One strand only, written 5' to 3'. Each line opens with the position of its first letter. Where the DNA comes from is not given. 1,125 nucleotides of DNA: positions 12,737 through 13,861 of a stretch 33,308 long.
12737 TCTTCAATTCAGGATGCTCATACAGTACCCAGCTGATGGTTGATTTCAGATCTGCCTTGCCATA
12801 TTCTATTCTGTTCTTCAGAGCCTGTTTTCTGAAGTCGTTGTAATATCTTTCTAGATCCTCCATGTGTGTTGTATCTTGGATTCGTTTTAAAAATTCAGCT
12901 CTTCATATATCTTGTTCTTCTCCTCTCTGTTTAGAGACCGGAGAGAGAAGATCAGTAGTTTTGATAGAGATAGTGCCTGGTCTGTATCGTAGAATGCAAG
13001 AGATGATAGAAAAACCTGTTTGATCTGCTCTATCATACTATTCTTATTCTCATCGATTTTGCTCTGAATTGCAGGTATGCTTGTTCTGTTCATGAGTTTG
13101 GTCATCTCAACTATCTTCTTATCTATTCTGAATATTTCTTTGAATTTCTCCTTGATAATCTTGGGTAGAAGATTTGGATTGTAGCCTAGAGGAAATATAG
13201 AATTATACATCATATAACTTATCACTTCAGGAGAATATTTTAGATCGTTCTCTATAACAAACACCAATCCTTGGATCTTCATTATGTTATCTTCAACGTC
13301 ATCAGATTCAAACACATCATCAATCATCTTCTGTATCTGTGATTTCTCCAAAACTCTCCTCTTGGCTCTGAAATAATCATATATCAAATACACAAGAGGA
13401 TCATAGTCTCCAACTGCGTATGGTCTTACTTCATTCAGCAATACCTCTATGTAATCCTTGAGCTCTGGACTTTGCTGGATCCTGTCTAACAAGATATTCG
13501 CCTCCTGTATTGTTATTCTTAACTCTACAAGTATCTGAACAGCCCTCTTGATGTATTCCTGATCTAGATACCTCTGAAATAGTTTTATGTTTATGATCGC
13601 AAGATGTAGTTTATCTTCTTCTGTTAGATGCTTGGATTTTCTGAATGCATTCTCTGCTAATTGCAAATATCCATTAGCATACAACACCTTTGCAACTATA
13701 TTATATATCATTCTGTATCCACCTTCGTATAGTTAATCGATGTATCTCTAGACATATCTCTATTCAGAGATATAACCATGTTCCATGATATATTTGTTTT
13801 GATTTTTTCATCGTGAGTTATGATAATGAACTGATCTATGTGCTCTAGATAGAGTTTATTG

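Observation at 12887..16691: Three-gene operon: polytopic membrane protein, Rad50/SMC-like ATPase with a membrane hairpin in place of the zinc hook, and a helical partner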

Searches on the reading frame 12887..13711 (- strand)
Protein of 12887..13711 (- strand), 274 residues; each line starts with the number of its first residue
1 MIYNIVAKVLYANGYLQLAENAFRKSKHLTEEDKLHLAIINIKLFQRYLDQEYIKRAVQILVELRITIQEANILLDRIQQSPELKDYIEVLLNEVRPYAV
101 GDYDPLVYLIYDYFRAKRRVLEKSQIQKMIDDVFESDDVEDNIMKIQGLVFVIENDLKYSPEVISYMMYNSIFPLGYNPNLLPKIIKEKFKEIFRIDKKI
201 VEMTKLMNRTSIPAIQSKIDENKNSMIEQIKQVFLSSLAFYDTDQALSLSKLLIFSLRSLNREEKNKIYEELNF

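Call 3: search_protein_families(library=pfam, proteins=[window:12887-13711:-], max_evalue=1)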
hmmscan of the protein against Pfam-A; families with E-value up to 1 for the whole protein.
window:12887-13711:- (274 aa): 1 family
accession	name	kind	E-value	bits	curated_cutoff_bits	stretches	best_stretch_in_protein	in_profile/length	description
PF17278.7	DUF5343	-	0.082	13.6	27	1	181-243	75-135/140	Family of unknown function (DUF5343)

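Call 4: search_protein_families(library=ncbifam, proteins=[window:12887-13711:-], max_evalue=1)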
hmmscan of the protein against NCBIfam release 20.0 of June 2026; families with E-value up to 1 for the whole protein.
window:12887-13711:- (274 aa): 0 families

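Call 21: search_solved_structures(query=A3, max_evalue=10)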
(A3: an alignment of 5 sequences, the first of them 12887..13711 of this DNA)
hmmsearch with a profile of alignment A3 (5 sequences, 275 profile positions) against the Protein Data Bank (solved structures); distinct sequences matched with E-value up to 10: 1.
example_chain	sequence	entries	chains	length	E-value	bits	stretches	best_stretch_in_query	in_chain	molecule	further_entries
6ob5_B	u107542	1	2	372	0.79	12.4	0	157-201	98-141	Maltodextrin-binding protein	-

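Call 23: find_homologous_proteins(query=A3, max_evalue=0.001)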
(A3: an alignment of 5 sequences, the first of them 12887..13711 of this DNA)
Query A3 (5 sequences) (274 aa, profile of the alignment): 8 proteins with E <= 0.001 among 8000 candidates.
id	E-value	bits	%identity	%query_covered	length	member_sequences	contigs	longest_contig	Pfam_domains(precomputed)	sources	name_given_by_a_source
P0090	3.5e-155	534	100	100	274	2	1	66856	-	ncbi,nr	ncbi:MAG: hypothetical protein N3C61_02340 [Candidatus Micrarchaeota archaeon]|nr:hypothetical prote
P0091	9.1e-155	532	67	100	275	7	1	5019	-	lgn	-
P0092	9.0e-154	529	87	100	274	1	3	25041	-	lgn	-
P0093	2.8e-147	508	60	100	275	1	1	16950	-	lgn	-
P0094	2.7e-132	458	62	100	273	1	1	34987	-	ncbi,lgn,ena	-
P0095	4.8e-132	458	64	100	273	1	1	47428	-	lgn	-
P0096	8.2e-41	158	31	100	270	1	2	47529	-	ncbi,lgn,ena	-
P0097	6.6e-33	132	33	96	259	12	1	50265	-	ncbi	-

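Call 24: find_encoding_contigs(protein=P0096, flank=8000, max_places=2)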
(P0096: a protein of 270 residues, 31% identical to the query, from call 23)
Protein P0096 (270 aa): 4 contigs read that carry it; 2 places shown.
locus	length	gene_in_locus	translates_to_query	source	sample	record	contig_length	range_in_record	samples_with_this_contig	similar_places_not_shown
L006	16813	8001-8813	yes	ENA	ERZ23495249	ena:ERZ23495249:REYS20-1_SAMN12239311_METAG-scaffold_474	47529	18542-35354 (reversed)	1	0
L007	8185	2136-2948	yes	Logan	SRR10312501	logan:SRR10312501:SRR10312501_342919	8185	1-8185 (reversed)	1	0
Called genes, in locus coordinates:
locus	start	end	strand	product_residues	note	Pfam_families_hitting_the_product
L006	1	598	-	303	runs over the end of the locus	-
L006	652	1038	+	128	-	-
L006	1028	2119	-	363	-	PF22020:RlmL_1st, PF02926:THUMP, PF01170:UPF0020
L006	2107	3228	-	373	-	PF01979:Amidohydro_1, PF07969:Amidohydro_3 (weak)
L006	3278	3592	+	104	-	-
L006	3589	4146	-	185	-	PF01940:DUF92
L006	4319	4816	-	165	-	PF00827:Ribosomal_L15e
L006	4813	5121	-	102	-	-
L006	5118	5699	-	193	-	PF01015:Ribosomal_S3Ae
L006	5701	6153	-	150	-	PF08069:Ribosomal_S13_N, PF00312:Ribosomal_S15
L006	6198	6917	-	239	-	PF09754:PAC2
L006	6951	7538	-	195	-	-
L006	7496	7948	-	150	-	-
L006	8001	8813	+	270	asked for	-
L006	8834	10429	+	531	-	PF00749:tRNA-synt_1c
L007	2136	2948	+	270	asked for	-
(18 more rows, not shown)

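Call 25: find_encoding_contigs(protein=P0097, flank=8000, max_places=2)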
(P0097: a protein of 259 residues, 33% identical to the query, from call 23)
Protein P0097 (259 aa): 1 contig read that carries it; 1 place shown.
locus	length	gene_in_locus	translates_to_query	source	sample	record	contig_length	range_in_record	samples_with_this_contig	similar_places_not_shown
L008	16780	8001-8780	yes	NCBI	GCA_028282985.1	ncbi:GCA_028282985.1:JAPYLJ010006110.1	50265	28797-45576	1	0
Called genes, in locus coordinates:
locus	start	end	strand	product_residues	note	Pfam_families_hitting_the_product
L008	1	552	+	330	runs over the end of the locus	PF22700:MVD-like_N, PF00288:GHMP_kinases_N, PF18376:MDD_C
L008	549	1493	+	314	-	-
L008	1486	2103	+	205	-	-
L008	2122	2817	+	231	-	-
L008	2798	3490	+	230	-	-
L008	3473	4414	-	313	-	PF02005:TRM, PF05175:MTS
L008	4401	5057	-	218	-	PF00085:Thioredoxin (faint), PF13098:Thioredoxin_2 (faint), PF00462:Glutaredoxin (faint), PF05768:Glrx-like (faint), PF13192:Thioredoxin_3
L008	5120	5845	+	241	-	-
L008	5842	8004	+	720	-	PF02463:SMC_N, PF13166:AAA_13 (faint), PF13175:AAA_15 (faint), PF13476:AAA_23, PF13555:AAA_29, PF13304:AAA_21 (faint)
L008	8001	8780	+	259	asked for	-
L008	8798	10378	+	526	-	PF00749:tRNA-synt_1c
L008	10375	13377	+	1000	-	PF02463:SMC_N, PF13175:AAA_15 (weak), PF13304:AAA_21 (weak), PF13476:AAA_23, PF13555:AAA_29 (weak), PF06470:SMC_hinge, PF13304:AAA_21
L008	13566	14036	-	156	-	PF12850:Metallophos_2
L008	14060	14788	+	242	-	PF00793:DAHP_synth_1, PF03102:NeuB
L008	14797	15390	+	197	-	PF01902:Diphthami_syn_2_N (weak), PF28410:Diphthami_syn_2_C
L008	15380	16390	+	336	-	PF01555:N6_N4_Mtase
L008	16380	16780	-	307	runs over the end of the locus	PF08271:Zn_Ribbon_TF, PF08792:A2L_zn_ribbon (weak), PF00382:TFIIB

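Call 26: find_encoding_contigs(protein=P0094, flank=8000, max_places=2)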
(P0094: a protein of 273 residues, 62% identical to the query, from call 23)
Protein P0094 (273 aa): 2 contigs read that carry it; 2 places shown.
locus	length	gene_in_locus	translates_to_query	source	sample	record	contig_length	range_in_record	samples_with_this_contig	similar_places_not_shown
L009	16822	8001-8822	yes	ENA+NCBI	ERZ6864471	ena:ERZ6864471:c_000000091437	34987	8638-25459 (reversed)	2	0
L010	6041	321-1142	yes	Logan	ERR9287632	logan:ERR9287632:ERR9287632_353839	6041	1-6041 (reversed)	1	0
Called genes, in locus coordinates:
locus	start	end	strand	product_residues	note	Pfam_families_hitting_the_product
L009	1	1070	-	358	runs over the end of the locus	-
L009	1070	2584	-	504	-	-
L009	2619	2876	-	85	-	PF01984:dsDNA_bind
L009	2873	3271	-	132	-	PF01090:Ribosomal_S19e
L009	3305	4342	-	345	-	PF00579:tRNA-synt_1b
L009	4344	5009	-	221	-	PF00462:Glutaredoxin (faint), PF14595:Thioredoxin_9 (faint), PF00085:Thioredoxin (faint), PF13098:Thioredoxin_2 (faint), PF13192:Thioredoxin_3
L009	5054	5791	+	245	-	-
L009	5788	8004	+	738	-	PF02463:SMC_N, PF13476:AAA_23, PF13555:AAA_29 (weak), PF13304:AAA_21 (faint), PF04513:Baculo_PEP_C (weak)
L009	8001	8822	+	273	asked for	-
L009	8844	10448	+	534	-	PF00749:tRNA-synt_1c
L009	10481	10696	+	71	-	-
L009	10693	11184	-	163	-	-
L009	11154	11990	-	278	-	-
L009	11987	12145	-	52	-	PF01192:RNA_pol_Rpb6 (weak)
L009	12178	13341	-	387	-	PF00108:Thiolase_N, PF00109:ketoacyl-synt (weak), PF02803:Thiolase_C, PF22691:Thiolase_C_1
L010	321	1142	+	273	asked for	-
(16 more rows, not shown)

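Call 56: predict_structure(alignment_id=A4)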
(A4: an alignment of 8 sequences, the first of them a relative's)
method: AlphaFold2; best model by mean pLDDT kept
length: 274 residues; sequences in the alignment: 8
mean_pLDDT: 86.8   pTM: 0.64
mean pLDDT of the five models: 86.8, 82.6, 81.7, 79.3, 77.7
residues with pLDDT >= 90: 134; 70-90: 123; 50-70: 15; < 50: 2
segments of 3 or more residues with pLDDT < 50: none
pLDDT, mean of each block of 10 residues (from residue 1): 80 90 85 90 91 89 74 84 76 58 84 82 89 82 94 92 93 91 93 95 90 90 96 93 90 94 87 70
secondary structure, 60 per line:
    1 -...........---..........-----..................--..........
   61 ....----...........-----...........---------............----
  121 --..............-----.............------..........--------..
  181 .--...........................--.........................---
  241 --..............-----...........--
elements in order: H2-12 H16-25 H31-48 H51-64 H69-79 H85-95 H105-116 H123-136 H142-154 H161-170 H184-210 H213-237 H243-256 H262-272

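Call 58: fold_search(model_id=the predicted structure, library=pdb)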
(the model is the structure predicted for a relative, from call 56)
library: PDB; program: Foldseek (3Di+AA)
matches with E <= 10: 249; with E <= 0.001: 0
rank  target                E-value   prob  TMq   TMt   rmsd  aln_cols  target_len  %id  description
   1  8fbk                  4.6e-01  0.44  0.21  0.26  17.4       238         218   16  Improving the secretion of designed protein assemblies through negative design of cryptic transmembrane domains (released 2023-03-22)
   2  7yb9_A                4.8e-01  0.60  0.26  0.18  15.7       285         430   14  Aspartyl/Asparaginyl beta-hydroxylase (AspH) oxygenase and TPR domains in complex with L-2-hydroxyglutarate and factor (released 2023-07-05)
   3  4uzy_A                5.3e-01  0.30  0.21  0.10  20.0       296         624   13  Crystal structure of the Chlamydomonas IFT70 and IFT52 complex (released 2014-11-05)
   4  3o8i_A                5.3e-01  0.16  0.16  0.19  16.0       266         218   13  Structure of 14-3-3 isoform sigma in complex with a C-Raf1 peptide and a stabilizing small molecule fragment (released 2010-09-29)
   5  7e6j_A                5.8e-01  0.33  0.20  0.13  16.5       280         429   13  Aspartyl/Asparaginyl beta-hydroxylase (AspH) H725A in complex with Factor X peptide fragment (39mer-4Ser) (released 2021-06-30)
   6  5k7v_A                5.8e-01  0.25  0.24  0.23  19.1       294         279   13  Computational Design of Self-Assembling Cyclic Protein Homooligomers (released 2017-04-12)
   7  8re6_A                6.4e-01  0.54  0.26  0.18  15.6       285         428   14  Aspartyl/Asparaginyl beta-hydroxylase (AspH) R735Q variant in complex with Mn, 2-oxoglutarate and a Factor X derived p (released 2024-12-18)
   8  5jqy_A                6.7e-01  0.47  0.25  0.17  14.9       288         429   13  Aspartyl/Asparaginyl beta-hydroxylase (AspH)oxygenase and TPR domains in complex with manganese, N-oxalylglycine and f (released 2017-05-24)
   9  8re8_A                6.7e-01  0.30  0.20  0.13  15.9       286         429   13  Aspartyl/Asparaginyl beta-hydroxylase (AspH) R688Q variant in complex with Mn, (3R)-methyl-2-oxoglutarate and a Factor (released 2024-12-18)
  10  8re5_A                6.7e-01  0.28  0.20  0.13  16.6       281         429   14  Aspartyl/Asparaginyl beta-hydroxylase (AspH) R735Q variant in complex with Mn, 2-oxosuberate and a Factor X derived pe (released 2024-12-18)
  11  6yyy_A                7.3e-01  0.47  0.26  0.18  15.7       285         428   14  Aspartyl/Asparaginyl beta-hydroxylase (AspH) oxygenase and TPR domains in complex with manganese, 4,4-dimethyl-2-oxogl (released 2021-03-17)
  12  9dze_a                7.3e-01  0.18  0.18  0.18  19.7       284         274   12  Computationally Designed Bifaceted Protein Nanomaterial pD5-14 (released 2024-10-30)
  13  6fbw_A                7.3e-01  0.13  0.16  0.19  16.6       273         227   12  Crystal structure of C-terminal modified Tau peptide-hybrid 4.2f-II with 14-3-3sigma (released 2018-05-16)
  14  6t80_A                7.3e-01  0.13  0.15  0.18  16.2       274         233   10  Human 14-3-3 sigma fused to the AANAT peptide including phosphoserine-205 (released 2020-11-18)
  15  8re7_A                7.7e-01  0.57  0.28  0.18  15.4       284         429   13  Aspartyl/Asparaginyl beta-hydroxylase (AspH) R735W variant in complex with Mn, 2-oxoglutarate and a Factor X derived p (released 2024-12-18)
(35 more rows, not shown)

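Call 77: search_protein_families(library=pfam, proteins=[L008:5842-8004:+], max_evalue=0.01)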
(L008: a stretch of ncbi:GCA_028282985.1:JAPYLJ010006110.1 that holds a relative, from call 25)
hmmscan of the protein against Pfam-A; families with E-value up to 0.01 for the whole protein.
L008:5842-8004:+ (720 aa): 10 families
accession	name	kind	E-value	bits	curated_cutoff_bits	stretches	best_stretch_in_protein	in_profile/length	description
PF13476.12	AAA_23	-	3.3e-26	93.6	27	1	5-217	2-196/201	AAA domain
PF02463.25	SMC_N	-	1.1e-15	58.1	40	1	2-708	2-212/220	RecF/RecN/SMC N terminal domain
PF13555.12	AAA_29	-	1.7e-08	34.5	27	1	3-54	2-54/61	P-loop containing region of AAA domain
PF13166.12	AAA_13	-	1.5e-07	31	36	1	366-694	256-571/713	AAA domain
PF13304.12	AAA_21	-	3.2e-07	31.2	27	1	27-55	4-37/304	AAA domain, putative AbiEii toxin, Type IV TA system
PF13175.12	AAA_15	-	3.7e-06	27.2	32.1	1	1-399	1-264/374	AAA ATPase domain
PF13558.12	SbcC_Walker_B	-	7e-05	23.4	27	1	626-678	27-88/90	SbcC/RAD50-like, Walker B motif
PF04423.19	Rad50_zn_hook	-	0.00063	20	24.3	1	352-389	4-43/52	Rad50 zinc hook motif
PF00005.33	ABC_tran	-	0.00089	20.3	25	1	21-53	10-41/137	ABC transporter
PF12325.13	TMF_TATA_bd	-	0.0092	16.5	29.1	1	286-361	20-95/115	TATA element modulatory factor 1 TATA binding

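Call 78: search_protein_families(library=padloc, proteins=[window:12887-13711:-], max_evalue=0.01)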
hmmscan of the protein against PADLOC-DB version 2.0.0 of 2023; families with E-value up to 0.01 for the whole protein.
window:12887-13711:- (274 aa): 0 families

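Call 79: search_protein_families(library=ncbifam, proteins=[L008:5842-8004:+], max_evalue=1e-20)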
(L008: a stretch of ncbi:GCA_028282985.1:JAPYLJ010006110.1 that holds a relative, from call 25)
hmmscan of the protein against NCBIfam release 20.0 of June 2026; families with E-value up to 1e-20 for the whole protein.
L008:5842-8004:+ (720 aa): 7 families
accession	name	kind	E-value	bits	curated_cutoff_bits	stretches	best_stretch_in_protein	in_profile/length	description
NF041034.1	Rad50_Sulf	equivalog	8.6e-54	182.7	1000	1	2-343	3-344/872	DNA double-strand break repair ATPase Rad50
NF003034.1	PRK03918.1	equivalog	1.2e-47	162.4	700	1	2-343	3-344/878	DNA double-strand break repair ATPase Rad50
NF002244.0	PRK01156.1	equivalog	3.1e-45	154.6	847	1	2-366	3-361/895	DNA double-strand break repair ATPase Rad50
NF053563.1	Rkd4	equivalog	7.4e-29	100.4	860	1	198-669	234-739/747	arcadin-4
NF045487.1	ASRP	equivalog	4e-27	95.1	300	1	16-682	8-583/593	archaea-specific SMC-related protein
NF041035.1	Rad50_Halo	equivalog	6.7e-27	94.2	1000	0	4-163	5-160/883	DNA double-strand break repair ATPase Rad50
NF002572.0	PRK02224.1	equivalog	2.1e-26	92.5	1087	0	3-162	4-159/888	DNA double-strand break repair ATPase Rad50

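Call 87: search_protein_families(library=pfam, alignment_id=A4, max_evalue=10)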
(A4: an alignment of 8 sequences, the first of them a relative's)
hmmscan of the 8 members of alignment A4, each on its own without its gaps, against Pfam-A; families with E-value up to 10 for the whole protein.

A. member 1, P0090 (274 aa): 1 family
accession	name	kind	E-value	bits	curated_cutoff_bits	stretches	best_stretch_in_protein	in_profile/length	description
PF17278.7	DUF5343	-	0.056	14.2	27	1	181-243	75-135/140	Family of unknown function (DUF5343)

B. families by the number of members that match (of 8 scanned): 21 families
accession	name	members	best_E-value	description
PF13181.12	TPR_8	2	0.0042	Tetratricopeptide repeat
PF23914.1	TPR_CcmH_CycH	2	0.0089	Cytochrome c-type biogenesis protein H TPR domain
PF07719.23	TPR_2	1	0.0001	Tetratricopeptide repeat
PF13174.12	TPR_6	1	0.0044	Tetratricopeptide repeat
PF13414.12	TPR_11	1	0.0067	TPR repeat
PF01084.26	Ribosomal_S18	1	0.012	Ribosomal protein S18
PF00515.34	TPR_1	1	0.03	Tetratricopeptide repeat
PF13767.11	DUF4168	1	0.036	Domain of unknown function (DUF4168)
PF13428.12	TPR_14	1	0.05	Tetratricopeptide repeat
PF17278.7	DUF5343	1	0.056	Family of unknown function (DUF5343)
PF07476.17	MAAL_C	1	0.063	Methylaspartate ammonia-lyase C-terminus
PF17436.7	DUF5415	1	0.12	Family of unknown function (DUF5415)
PF13374.12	TPR_10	1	0.14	Tetratricopeptide repeat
PF05383.23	La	1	0.14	La domain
PF04051.21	TRAPP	1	0.14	Transport protein particle (TRAPP) component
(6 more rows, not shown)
